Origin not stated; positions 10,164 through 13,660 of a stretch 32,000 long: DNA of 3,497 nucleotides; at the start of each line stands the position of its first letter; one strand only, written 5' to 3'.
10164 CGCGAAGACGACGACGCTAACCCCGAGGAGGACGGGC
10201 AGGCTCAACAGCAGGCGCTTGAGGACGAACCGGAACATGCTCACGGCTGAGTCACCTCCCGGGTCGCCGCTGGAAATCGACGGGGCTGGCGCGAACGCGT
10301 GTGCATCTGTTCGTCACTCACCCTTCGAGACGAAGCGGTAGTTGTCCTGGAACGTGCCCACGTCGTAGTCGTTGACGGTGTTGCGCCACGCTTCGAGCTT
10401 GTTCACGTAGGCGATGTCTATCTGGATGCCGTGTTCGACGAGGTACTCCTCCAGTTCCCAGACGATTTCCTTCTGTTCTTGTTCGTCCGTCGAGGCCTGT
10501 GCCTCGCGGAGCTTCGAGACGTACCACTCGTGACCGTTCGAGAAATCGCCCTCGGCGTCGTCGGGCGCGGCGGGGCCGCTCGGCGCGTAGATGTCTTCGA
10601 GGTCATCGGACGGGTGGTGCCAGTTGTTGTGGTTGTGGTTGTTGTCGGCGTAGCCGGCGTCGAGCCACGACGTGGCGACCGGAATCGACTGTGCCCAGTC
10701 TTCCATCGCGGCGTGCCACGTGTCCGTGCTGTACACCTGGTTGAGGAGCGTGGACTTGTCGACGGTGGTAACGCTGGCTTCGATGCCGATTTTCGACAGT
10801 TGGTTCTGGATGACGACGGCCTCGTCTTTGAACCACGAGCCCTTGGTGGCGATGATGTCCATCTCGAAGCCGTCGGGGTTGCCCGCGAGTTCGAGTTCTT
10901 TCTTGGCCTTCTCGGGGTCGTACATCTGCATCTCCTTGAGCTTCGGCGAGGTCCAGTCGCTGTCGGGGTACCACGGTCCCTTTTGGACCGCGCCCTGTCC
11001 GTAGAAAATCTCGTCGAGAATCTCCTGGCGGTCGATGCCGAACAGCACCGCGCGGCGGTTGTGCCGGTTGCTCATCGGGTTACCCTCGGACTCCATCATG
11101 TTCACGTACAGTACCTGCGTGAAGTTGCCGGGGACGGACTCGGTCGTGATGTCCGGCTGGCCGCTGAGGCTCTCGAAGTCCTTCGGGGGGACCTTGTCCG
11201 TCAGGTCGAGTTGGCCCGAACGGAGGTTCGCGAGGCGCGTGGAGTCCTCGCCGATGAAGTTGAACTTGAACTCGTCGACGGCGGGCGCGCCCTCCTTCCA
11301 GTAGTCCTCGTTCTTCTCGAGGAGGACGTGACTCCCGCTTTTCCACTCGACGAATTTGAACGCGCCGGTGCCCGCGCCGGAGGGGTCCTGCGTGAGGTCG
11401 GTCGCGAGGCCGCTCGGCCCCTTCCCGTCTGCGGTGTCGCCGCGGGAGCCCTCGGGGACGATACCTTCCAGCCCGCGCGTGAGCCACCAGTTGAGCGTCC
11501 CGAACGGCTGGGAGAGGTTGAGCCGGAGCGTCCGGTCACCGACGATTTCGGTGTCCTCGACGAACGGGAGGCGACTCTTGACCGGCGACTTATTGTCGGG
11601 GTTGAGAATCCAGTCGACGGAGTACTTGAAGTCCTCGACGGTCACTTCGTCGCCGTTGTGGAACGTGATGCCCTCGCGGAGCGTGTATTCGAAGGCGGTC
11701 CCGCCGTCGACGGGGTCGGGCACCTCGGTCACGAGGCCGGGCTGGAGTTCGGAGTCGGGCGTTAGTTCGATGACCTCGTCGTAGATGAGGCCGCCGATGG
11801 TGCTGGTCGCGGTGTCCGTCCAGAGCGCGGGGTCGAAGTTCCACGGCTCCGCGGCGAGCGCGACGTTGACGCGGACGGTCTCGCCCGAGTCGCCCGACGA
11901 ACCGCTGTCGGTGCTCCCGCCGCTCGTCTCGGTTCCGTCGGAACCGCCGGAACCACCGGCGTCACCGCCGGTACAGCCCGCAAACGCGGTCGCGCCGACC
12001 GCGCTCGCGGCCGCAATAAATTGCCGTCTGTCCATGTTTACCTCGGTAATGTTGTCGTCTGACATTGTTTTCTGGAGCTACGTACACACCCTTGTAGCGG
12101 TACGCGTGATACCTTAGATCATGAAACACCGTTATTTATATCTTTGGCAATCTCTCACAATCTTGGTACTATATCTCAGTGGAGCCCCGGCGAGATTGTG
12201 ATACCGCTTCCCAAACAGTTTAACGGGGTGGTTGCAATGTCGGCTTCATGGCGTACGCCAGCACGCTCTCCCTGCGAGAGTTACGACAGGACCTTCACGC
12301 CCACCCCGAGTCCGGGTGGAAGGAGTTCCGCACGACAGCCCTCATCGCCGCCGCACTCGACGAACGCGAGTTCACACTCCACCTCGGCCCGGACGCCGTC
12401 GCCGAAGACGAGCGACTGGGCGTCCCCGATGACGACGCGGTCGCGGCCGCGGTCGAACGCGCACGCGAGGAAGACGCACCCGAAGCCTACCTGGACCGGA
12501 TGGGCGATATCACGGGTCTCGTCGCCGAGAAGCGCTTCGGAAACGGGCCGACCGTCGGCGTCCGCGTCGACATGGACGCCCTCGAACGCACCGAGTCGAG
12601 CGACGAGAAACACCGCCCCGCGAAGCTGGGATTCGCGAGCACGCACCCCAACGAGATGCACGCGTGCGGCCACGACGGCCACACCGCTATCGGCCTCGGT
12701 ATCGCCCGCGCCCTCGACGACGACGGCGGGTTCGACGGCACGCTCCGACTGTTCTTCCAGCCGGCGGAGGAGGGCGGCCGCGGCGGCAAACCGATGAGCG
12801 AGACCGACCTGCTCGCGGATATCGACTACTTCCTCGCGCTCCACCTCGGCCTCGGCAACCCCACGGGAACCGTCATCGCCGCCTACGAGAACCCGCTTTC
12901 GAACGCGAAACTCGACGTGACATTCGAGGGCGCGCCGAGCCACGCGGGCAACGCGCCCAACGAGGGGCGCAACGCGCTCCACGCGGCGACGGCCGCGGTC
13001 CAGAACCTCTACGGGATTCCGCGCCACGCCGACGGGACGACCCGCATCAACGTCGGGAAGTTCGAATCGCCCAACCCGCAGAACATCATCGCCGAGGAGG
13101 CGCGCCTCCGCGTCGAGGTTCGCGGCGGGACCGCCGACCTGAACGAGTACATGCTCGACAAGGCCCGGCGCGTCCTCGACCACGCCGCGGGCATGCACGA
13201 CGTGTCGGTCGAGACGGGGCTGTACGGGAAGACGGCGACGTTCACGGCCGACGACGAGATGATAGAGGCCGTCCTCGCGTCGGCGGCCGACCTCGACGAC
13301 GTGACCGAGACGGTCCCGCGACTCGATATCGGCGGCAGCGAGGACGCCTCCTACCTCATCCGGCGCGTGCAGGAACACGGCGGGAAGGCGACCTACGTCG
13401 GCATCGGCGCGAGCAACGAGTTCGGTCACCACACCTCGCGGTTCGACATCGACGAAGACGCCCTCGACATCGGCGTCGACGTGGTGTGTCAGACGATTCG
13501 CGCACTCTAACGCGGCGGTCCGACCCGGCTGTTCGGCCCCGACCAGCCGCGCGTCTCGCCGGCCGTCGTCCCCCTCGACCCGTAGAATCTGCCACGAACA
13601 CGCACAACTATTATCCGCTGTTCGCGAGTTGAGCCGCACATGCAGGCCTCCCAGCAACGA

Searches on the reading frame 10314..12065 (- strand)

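Call 36: search_protein_families(library=pfam, proteins=[window:10314-12065:-], max_evalue=0.001)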
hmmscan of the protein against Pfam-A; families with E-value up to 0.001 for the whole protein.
window:10314-12065:- (583 aa): 1 family
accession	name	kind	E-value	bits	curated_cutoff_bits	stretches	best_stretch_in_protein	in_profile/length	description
PF00496.27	SBP_bac_5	-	2.9e-76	257.4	32.4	1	106-476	1-365/368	Bacterial extracellular solute-binding proteins, family 5 Middle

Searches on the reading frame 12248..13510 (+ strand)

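Call 67: search_protein_families(library=pfam, proteins=[window:12248-13510:+], max_evalue=5)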
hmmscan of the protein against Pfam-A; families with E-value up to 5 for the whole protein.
window:12248-13510:+ (420 aa): 2 families
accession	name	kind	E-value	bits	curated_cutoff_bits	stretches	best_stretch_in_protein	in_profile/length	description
PF01546.33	Peptidase_M20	-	2e-29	103.4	24.6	1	105-418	2-205/206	Peptidase family M20/M25/M40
PF07687.19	M20_dimer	-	4.5e-10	39.9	21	1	220-312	7-101/107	Peptidase dimerisation domain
